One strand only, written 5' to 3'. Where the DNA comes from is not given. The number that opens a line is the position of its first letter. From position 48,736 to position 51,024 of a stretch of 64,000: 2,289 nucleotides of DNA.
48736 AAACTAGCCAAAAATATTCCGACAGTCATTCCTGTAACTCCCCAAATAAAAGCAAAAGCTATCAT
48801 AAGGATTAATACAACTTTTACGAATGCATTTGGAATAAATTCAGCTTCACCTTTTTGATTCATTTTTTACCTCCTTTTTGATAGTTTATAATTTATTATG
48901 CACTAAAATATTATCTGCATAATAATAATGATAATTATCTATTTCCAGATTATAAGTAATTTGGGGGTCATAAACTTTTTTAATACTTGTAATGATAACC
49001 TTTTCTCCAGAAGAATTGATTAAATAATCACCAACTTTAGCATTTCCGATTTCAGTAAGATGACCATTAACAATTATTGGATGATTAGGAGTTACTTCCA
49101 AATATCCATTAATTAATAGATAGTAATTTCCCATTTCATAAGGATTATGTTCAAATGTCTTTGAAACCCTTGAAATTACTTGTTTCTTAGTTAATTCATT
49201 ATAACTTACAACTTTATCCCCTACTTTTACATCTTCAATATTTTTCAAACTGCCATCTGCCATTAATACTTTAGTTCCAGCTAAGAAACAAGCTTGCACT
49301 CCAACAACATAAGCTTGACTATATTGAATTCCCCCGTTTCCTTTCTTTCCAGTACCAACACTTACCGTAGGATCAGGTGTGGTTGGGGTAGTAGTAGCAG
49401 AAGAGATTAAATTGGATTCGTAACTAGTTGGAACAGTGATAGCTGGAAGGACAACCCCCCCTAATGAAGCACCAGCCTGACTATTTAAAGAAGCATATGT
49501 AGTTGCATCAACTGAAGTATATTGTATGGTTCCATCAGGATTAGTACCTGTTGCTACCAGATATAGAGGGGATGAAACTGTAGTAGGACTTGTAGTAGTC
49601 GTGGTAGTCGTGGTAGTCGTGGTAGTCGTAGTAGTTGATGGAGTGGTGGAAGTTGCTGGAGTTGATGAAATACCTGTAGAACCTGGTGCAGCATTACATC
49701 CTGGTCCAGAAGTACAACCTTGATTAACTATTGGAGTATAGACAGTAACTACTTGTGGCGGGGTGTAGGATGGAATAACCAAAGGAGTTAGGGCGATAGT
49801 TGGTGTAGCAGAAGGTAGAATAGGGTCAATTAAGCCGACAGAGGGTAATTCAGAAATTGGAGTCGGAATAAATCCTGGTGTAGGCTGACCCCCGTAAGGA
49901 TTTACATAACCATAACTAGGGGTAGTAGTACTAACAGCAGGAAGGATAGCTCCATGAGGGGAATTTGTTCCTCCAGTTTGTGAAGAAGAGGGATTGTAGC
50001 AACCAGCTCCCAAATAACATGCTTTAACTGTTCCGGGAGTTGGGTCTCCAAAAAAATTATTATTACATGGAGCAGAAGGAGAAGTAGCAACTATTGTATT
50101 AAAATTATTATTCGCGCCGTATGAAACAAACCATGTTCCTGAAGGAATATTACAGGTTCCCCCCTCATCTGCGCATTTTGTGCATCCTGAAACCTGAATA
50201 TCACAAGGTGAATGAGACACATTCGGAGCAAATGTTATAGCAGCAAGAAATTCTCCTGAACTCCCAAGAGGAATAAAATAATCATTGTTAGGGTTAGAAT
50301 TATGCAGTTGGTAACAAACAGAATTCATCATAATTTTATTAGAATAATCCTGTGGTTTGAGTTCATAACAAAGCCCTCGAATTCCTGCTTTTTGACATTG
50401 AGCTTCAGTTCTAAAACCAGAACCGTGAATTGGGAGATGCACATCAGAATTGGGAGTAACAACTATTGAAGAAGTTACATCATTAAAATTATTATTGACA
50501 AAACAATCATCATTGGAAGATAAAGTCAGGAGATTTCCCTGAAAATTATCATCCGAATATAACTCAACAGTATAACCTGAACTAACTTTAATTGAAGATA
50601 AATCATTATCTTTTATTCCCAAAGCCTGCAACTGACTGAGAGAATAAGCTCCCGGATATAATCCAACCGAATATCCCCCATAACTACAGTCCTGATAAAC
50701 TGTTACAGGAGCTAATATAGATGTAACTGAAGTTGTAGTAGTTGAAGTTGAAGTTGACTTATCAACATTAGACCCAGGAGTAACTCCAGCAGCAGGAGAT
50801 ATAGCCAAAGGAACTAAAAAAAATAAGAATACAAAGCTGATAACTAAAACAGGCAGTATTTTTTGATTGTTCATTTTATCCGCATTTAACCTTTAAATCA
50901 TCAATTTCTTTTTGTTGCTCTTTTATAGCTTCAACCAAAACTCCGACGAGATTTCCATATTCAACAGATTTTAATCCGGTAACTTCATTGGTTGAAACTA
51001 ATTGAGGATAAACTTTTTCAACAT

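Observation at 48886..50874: Secreted beta-gamma-crystallin-like protein ending in a Hint domain with terminal HN but no +1 nucleophile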

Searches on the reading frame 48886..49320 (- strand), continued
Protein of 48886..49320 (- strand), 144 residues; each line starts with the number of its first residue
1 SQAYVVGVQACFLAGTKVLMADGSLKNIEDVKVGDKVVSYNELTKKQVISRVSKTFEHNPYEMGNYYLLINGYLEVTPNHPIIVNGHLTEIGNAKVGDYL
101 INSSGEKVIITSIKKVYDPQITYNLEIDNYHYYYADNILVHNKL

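Call 44: search_protein_families(library=pfam, proteins=[P0073, P0074, P0017, P0040, P0055, P0111, P0142, P0147, P0087, P0140], max_evalue=0.0001)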
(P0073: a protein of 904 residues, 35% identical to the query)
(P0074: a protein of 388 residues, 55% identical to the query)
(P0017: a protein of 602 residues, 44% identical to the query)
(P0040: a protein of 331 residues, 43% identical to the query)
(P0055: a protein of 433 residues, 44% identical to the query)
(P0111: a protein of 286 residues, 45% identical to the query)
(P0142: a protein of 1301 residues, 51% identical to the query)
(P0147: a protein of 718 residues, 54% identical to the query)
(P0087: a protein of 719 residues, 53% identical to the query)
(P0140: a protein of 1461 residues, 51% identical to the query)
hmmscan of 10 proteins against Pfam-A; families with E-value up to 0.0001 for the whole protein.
P0073 (904 aa): 7 families
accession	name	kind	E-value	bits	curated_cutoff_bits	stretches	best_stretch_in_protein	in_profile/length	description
PF08517.17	AXH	-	2.4e-36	125.2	33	3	471-574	2-111/116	Ataxin-1 and HBP1 module (AXH)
PF14890.11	Intein_splicing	-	4.2e-24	85.6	35.8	3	476-616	1-155/155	Intein splicing domain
PF01079.26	Hint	-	1.4e-22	80.8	29.7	1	461-588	5-129/213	Hint module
PF07591.16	PT-HINT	-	2.4e-18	67.2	27.7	1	784-902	8-136/137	Pretoxin HINT domain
PF14623.11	Vint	-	1.5e-15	57.9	27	1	468-557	1-79/166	Hint-domain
PF13403.11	Hint_2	-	5.3e-14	53.3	28.4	0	619-652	2-34/147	Hint domain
PF05203.21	Hom_end_hint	-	8.7e-13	49.2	32.1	0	770-797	1-28/228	Hom_end-associated Hint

P0074 (388 aa): 6 families
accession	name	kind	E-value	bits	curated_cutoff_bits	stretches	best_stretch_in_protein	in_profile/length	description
PF07591.16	PT-HINT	-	4.1e-16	59.9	27.7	1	264-385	4-136/137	Pretoxin HINT domain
PF07963.17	N_methyl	-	4.3e-09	36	21.2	1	12-37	1-26/27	Prokaryotic N-terminal methylation motif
PF14890.11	Intein_splicing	-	7e-09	36.1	35.8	1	270-385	81-155/155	Intein splicing domain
PF01079.26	Hint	-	3.2e-08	33.9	29.7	1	252-326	10-87/213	Hint module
PF05203.21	Hom_end_hint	-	1.9e-07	31.7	32.1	1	255-289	1-35/228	Hom_end-associated Hint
PF14623.11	Vint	-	2.9e-05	24.4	27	1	255-331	2-70/166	Hint-domain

P0017 (602 aa): 7 families
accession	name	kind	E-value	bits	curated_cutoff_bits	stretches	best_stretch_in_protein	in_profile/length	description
PF07591.16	PT-HINT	-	6.3e-25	88.5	27.7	1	484-599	7-136/137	Pretoxin HINT domain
PF14890.11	Intein_splicing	-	1e-23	84.3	35.8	1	323-462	1-155/155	Intein splicing domain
PF14623.11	Vint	-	1.1e-19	71.3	27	1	470-546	1-71/166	Hint-domain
PF08517.17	AXH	-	1.5e-19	71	33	2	149-242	1-98/116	Ataxin-1 and HBP1 module (AXH)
PF01079.26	Hint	-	1.9e-18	67.3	29.7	2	315-435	12-134/213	Hint module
PF05203.21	Hom_end_hint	-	8.3e-18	65.6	32.1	1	148-174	1-27/228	Hom_end-associated Hint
PF13403.11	Hint_2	-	2.2e-08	35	28.4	0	148-180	2-33/147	Hint domain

P0040 (331 aa): 6 families
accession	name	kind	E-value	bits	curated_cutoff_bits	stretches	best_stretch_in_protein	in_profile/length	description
PF07591.16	PT-HINT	-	1.6e-22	80.7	27.7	2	211-328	7-136/137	Pretoxin HINT domain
PF14890.11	Intein_splicing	-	9.2e-17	61.7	35.8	1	63-164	1-113/155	Intein splicing domain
PF05203.21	Hom_end_hint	-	4.3e-15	56.8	32.1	1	56-84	1-29/228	Hom_end-associated Hint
PF14623.11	Vint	-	7.4e-14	52.3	27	1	197-280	1-77/166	Hint-domain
PF01079.26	Hint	-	5.2e-09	36.4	29.7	1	48-146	5-107/213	Hint module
PF08517.17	AXH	-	3.5e-07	31.2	33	0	57-95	1-40/116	Ataxin-1 and HBP1 module (AXH)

P0055 (433 aa): 7 families
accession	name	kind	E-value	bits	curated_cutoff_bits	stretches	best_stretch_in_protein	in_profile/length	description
PF07591.16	PT-HINT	-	6.4e-21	75.5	27.7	1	317-426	8-126/137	Pretoxin HINT domain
PF14890.11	Intein_splicing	-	8.8e-17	61.8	35.8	1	311-430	2-155/155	Intein splicing domain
PF05203.21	Hom_end_hint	-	8.9e-17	62.3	32.1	1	113-143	1-31/228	Hom_end-associated Hint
PF14623.11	Vint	-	2.4e-15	57.2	27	2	302-383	1-77/166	Hint-domain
PF01079.26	Hint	-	9.8e-14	51.9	29.7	1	110-192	10-94/213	Hint module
PF08517.17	AXH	-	3.1e-09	37.8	33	0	114-199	1-95/116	Ataxin-1 and HBP1 module (AXH)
PF13403.11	Hint_2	-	3.7e-09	37.6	28.4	0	112-151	1-39/147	Hint domain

P0111 (286 aa): 5 families
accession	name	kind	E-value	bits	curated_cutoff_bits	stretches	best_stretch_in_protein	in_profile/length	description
PF01079.26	Hint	-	3.7e-11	43.5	29.7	1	150-230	11-93/213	Hint module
PF14890.11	Intein_splicing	-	8.8e-11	42.3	35.8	2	159-241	1-92/155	Intein splicing domain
PF07591.16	PT-HINT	-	6.4e-09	36.6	27.7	1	161-283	4-136/137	Pretoxin HINT domain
PF05203.21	Hom_end_hint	-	2.8e-07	31.2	32.1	1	152-190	1-39/228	Hom_end-associated Hint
PF14623.11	Vint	-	1.7e-06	28.3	27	1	152-230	2-71/166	Hint-domain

P0142 (1301 aa): 14 families
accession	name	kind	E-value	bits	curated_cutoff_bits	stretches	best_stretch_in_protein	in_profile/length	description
PF05345.18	He_PIG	-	7e-47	158.3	24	4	972-1053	2-93/96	Putative Ig domain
PF17963.7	Big_9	-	1.1e-32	113.2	23.6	4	969-1050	1-85/89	Bacterial Ig domain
PF01364.23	Peptidase_C25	-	4.9e-23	82.4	23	1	270-574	1-373/374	Peptidase family C25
PF07591.16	PT-HINT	-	6.2e-21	75.5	27.7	1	1174-1292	4-136/137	Pretoxin HINT domain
PF17803.7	Cadherin_4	-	1.6e-11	45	25.1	0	1050-1098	2-53/71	Bacterial cadherin-like domain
PF17892.7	Cadherin_5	-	2e-11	44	26.5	0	993-1052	32-94/98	Cadherin-like domain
PF18911.6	PKD_4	-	1e-10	42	27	0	969-1055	1-83/85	PKD domain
PF14890.11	Intein_splicing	-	1.6e-08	34.9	35.8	0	1252-1292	115-155/155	Intein splicing domain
PF05203.21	Hom_end_hint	-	3e-08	34.4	32.1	1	1165-1196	1-32/228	Hom_end-associated Hint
PF14623.11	Vint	-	6e-08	33.1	27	1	1165-1239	2-71/166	Hint-domain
PF24908.1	Ig_SIBA-E_2nd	-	1.7e-07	31.8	27.8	0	708-770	9-74/117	Integrin beta-like protein A-E, second Ig-like domain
PF01079.26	Hint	-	8.1e-06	26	29.7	1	1158-1215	6-61/213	Hint module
PF08126.16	Propeptide_C25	-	1.4e-05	24.7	22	1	37-207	14-174/205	Propeptide_C25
PF00801.26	PKD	-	2.4e-05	24.7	23.5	0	980-1054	9-79/80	PKD domain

P0147 (718 aa): 6 families
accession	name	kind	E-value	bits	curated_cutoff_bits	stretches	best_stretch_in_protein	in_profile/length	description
PF07591.16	PT-HINT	-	3.3e-17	63.4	27.7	1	593-716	8-131/137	Pretoxin HINT domain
PF01079.26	Hint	-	6.3e-14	52.5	29.7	1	578-685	12-116/213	Hint module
PF14890.11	Intein_splicing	-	4.1e-13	49.8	35.8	1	588-673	3-93/155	Intein splicing domain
PF05203.21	Hom_end_hint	-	8.8e-08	32.8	32.1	1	579-615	1-37/228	Hom_end-associated Hint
PF14623.11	Vint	-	1.6e-06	28.5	27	1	578-666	1-76/166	Hint-domain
PF08517.17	AXH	-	6.9e-05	23.8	33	0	580-657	1-82/116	Ataxin-1 and HBP1 module (AXH)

P0087 (719 aa): 5 families
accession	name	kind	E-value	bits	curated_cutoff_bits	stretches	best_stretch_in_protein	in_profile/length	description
PF07963.17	N_methyl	-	2e-09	37.1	21.2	1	5-29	2-26/27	Prokaryotic N-terminal methylation motif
PF07591.16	PT-HINT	-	2.7e-08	34.6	27.7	1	594-713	5-135/137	Pretoxin HINT domain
PF05203.21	Hom_end_hint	-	1.5e-05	25.5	32.1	1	584-620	1-37/228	Hom_end-associated Hint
PF01079.26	Hint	-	1.7e-05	24.9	29.7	1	581-656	10-88/213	Hint module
PF14623.11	Vint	-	1.9e-05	25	27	1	583-662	1-72/166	Hint-domain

P0140 (1461 aa): 5 families
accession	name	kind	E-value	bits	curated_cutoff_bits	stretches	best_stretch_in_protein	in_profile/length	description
PF00200.28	Disintegrin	-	3.1e-23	82.8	35.1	0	1148-1175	46-73/75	Disintegrin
PF05345.18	He_PIG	-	1.8e-08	35.1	24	1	586-637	36-95/96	Putative Ig domain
PF07591.16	PT-HINT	-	4.6e-08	33.8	27.7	1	1339-1456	7-137/137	Pretoxin HINT domain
PF09603.15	Fib_succ_major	-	7.3e-06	26.8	33.9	1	706-751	65-108/187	Fibrobacter succinogenes major domain (Fib_succ_major)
PF00526.23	Dicty_CTDC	-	1.4e-05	25.2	27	1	917-937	1-22/24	Dictyostelium (slime mold) repeat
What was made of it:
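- Host proteins are diverse extracellular types (call 44).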

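Call 58: predict_structure(alignment_id=A1)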
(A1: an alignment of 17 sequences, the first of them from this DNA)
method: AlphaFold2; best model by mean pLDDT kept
length: 139 residues; sequences in the alignment: 17
mean_pLDDT: 94.1   pTM: 0.87
mean pLDDT of the five models: 94.1, 94.1, 93.5, 93.3, 93.0
residues with pLDDT >= 90: 122; 70-90: 13; 50-70: 3; < 50: 1
segments of 3 or more residues with pLDDT < 50: none
pLDDT, mean of each block of 10 residues (from residue 1): 82 98 98 94 96 89 97 95 96 97 98 95 93 88
secondary structure, 60 per line:
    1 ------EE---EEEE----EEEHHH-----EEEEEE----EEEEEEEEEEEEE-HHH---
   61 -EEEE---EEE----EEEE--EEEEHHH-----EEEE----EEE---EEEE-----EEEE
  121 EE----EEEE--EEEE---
elements in order: E12-15 E20-22 E31-36 E41-53 E62-65 E69-71 E76-79 E82-85 E94-97 E102-104 E108-111 E117-122 E127-130 E133-136
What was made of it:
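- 48895..49290 (-): Residues 529-660: A-type BIL / PT-HINT autoprocessing domain, 132 aa from Cys1 to the terminal Asn. AF2 pLDDT 94.1 (call 58).
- On A-type BIL domain: AF2 model pLDDT 94.1, pTM 0.87 (call 58).
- The AF2 model has pLDDT 94.1 (call 58).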

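Call 61: fold_search(model_id=the predicted structure, library=pdb)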
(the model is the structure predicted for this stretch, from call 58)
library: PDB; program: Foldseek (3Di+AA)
matches with E <= 10: 292; with E <= 0.001: 60
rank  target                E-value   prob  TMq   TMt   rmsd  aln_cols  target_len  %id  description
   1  2lwy_MODEL_1_A        4.2e-11  1.00  0.85  0.85   2.0       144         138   33  Solution Structure of Bacterial Intein-Like domain from Clostridium thermocellum (released 2013-05-08)
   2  6y75_B                7.5e-11  1.00  0.87  0.81   2.4       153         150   25  BIL2 domain from T.thermophila BUBL1 locus (C1A-N143A) (released 2021-02-03)
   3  6y75_A                7.9e-11  1.00  0.87  0.80   2.2       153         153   25  BIL2 domain from T.thermophila BUBL1 locus (C1A-N143A) (released 2021-02-03)
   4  6tmm_BBB              4.3e-10  1.00  0.86  0.78   2.6       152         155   26  BIL2 domain from T.thermophila BUBL1 locus (C1A-N143A) (released 2020-12-16)
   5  6tmm_AAA              4.3e-10  1.00  0.85  0.76   2.6       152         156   26  BIL2 domain from T.thermophila BUBL1 locus (C1A-N143A) (released 2020-12-16)
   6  6frh_B                6.0e-08  1.00  0.78  0.73   4.1       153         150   16  Crystal structure of Ssp DnaB Mini-Intein variant M86 (released 2019-01-30)
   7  1mi8                  6.6e-08  1.00  0.79  0.78   3.0       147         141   18  2.0 Angstrom crystal structure of a DnaB intein from Synechocystis sp. PCC 6803 (released 2003-08-19)
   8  6frh_A                7.8e-08  1.00  0.80  0.70   3.3       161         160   16  Crystal structure of Ssp DnaB Mini-Intein variant M86 (released 2019-01-30)
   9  6rpq                  1.2e-07  1.00  0.80  0.46   4.5       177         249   18  Crystal structure of PhoCDC21-1 intein (released 2019-08-14)
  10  6qaz                  1.5e-07  1.00  0.75  0.81   2.8       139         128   22  Crystal structure of gp41-1 intein (released 2019-11-13)
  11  6frg                  3.8e-07  1.00  0.79  0.70   5.2       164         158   15  Crystal structure of G-1F mutant of Ssp DnaB Mini-Intein variant M86 (released 2019-01-30)
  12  6riz                  4.0e-07  1.00  0.74  0.81   3.0       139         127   22  Crystal structure of gp41-1 intein (C1A, F65W, D107C) (released 2020-04-29)
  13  3ifj_A                5.7e-07  1.00  0.74  0.74   3.0       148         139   24  Crystal structure of Mtu recA intein, splicing domain (released 2009-10-06)
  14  8ubs_A                6.0e-07  1.00  0.78  0.73   3.3       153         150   16  Crystal structure of NrdJ-1 split intein fusion (released 2024-10-09)
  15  4o1r                  6.7e-07  1.00  0.78  0.77   2.7       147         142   21  Crystal structure of NpuDnaB intein (released 2014-03-19)
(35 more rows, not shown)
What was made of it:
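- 48895..49290 (-): Foldseek TM 0.85-0.87 to BIL structures (call 61).
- On A-type BIL domain: Foldseek TM 0.85 and rmsd 2.0 Å to 2lwy (call 61).
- Closest known: Hedgehog / Hog C-terminal autoprocessing domains. Different: The structural match is weaker (TM 0.74, call 61).
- Its best Foldseek matches are 2lwy (TM 0.85, rmsd 2.0) and Tetrahymena BIL2 6y75 (TM 0.87), ahead of inteins and Hedgehog (call 61).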

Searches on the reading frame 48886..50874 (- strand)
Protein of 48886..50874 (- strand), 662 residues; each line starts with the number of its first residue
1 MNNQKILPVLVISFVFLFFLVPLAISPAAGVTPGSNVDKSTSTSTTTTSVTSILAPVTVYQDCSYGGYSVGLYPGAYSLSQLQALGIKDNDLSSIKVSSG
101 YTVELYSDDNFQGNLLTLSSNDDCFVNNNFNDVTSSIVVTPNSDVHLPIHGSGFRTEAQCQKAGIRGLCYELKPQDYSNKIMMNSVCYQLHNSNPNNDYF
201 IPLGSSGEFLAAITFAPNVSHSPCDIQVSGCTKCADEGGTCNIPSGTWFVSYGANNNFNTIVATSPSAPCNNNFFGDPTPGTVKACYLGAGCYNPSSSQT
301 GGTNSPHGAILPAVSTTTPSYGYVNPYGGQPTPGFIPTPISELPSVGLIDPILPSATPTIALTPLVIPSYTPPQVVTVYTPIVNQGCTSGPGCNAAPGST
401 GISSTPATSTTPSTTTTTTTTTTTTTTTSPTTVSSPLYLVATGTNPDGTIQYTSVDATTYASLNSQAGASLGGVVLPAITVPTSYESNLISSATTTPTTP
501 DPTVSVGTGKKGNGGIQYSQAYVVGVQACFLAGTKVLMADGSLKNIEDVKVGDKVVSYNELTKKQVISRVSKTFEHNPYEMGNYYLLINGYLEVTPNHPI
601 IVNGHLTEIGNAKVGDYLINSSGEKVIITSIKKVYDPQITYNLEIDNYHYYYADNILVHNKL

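Call 3: search_protein_families(library=pfam, proteins=[window:48886-50874:-], max_evalue=1)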
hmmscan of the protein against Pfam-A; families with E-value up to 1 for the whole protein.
window:48886-50874:- (662 aa): 10 families
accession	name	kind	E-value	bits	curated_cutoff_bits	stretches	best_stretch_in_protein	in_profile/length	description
PF07591.16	PT-HINT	-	3e-13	50.7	27.7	1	537-660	3-136/137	Pretoxin HINT domain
PF05203.21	Hom_end_hint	-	2.9e-08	34.4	32.1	1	529-558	1-30/228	Hom_end-associated Hint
PF01079.26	Hint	-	1.4e-06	28.5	29.7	1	524-605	8-91/213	Hint module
PF14623.11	Vint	-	7.8e-06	26.2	27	1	528-604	1-68/166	Hint-domain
PF00030.24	Crystall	-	0.0001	22.8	25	1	103-140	2-39/82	Beta/Gamma crystallin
PF14890.11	Intein_splicing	-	0.00019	21.7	35.8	2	537-619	2-93/155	Intein splicing domain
PF03995.18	Inhibitor_I36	-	0.0043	17.4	21.1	1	105-146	15-55/69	Peptidase inhibitor family I36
PF13403.11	Hint_2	-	0.0054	17.6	28.4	1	529-582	2-62/147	Hint domain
PF08517.17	AXH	-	0.058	14.3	33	1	530-574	1-45/116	Ataxin-1 and HBP1 module (AXH)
PF08964.15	Crystall_3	-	0.095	13.3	27.3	1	102-151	4-55/86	Beta/Gamma crystallin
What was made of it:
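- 50455..50712 (-): Residues ~55-140: a single beta-gamma-crystallin domain (two Greek-key motifs). Pfam Crystall 22.8 bits, below threshold (call 3).
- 48895..49290 (-): PF07591 50.7 bits (call 3).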

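Call 4: search_protein_families(library=ncbifam, proteins=[window:48886-50874:-], max_evalue=1)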
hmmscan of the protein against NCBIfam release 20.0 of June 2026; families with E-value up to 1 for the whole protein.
window:48886-50874:- (662 aa): 3 families
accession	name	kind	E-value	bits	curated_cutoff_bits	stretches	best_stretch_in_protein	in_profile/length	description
NF038136.1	rSAM_Rv_intein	exception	0.0013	17.6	700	1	529-558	76-105/574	intein-containing Rv2578c family radical SAM protein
TIGR01445.1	intein_Nterm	domain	0.011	16.7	24.5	1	529-602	1-83/83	intein N-terminal splicing region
TIGR01443.1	intein_Cterm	domain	0.25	11.6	15.6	0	640-660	2-23/24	intein C-terminal splicing region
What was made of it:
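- On Intein: The intein profiles TIGR01445 and TIGR01443 are below their cutoffs (call 4).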

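Call 5: find_homologous_proteins(query=window:48886-50874:-)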
Query window:48886-50874:- (662 aa): 3 proteins with E <= 0.001 among 8000 candidates.
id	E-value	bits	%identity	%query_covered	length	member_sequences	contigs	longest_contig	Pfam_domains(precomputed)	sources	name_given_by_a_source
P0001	5.5e-28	116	54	13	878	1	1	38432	PF00030.25,PF07944.19,PF03995.19,PF03663.21,PF06662.20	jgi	jgi:predicted alpha-1,6-mannanase (GH76 family)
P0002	2.8e-27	114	36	18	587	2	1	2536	PF05203.22,PF01079.26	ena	-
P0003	2.7e-15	74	41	17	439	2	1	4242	-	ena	-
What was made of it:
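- Tried and rejected: Full-length protein search (call 5): gave only 3 hits, probably because the poly-Thr linker dominated the word index.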

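Call 33: find_encoding_contigs(protein=P0002, flank=5000, max_places=3)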
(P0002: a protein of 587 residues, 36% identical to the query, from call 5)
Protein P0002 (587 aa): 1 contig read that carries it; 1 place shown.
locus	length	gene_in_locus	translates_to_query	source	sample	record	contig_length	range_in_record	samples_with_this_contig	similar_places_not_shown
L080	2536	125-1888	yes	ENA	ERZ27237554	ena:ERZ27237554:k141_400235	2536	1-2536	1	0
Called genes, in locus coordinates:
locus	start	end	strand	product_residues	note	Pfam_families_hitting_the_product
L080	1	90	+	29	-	?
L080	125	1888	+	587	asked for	PF01079:Hint (faint), PF05203:Hom_end_hint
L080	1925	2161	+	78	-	-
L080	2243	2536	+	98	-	?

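Call 34: find_encoding_contigs(protein=P0003, flank=5000, max_places=3)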
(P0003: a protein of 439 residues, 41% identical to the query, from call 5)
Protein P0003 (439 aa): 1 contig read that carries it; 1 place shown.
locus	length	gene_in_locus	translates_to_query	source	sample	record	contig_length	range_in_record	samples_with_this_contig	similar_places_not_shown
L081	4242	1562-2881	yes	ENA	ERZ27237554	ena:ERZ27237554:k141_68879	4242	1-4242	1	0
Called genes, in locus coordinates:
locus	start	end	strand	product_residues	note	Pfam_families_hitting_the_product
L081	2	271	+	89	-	?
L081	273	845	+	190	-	-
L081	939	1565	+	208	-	PF13884:Peptidase_S74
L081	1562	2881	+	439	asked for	-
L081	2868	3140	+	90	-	-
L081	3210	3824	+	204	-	-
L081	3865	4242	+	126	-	?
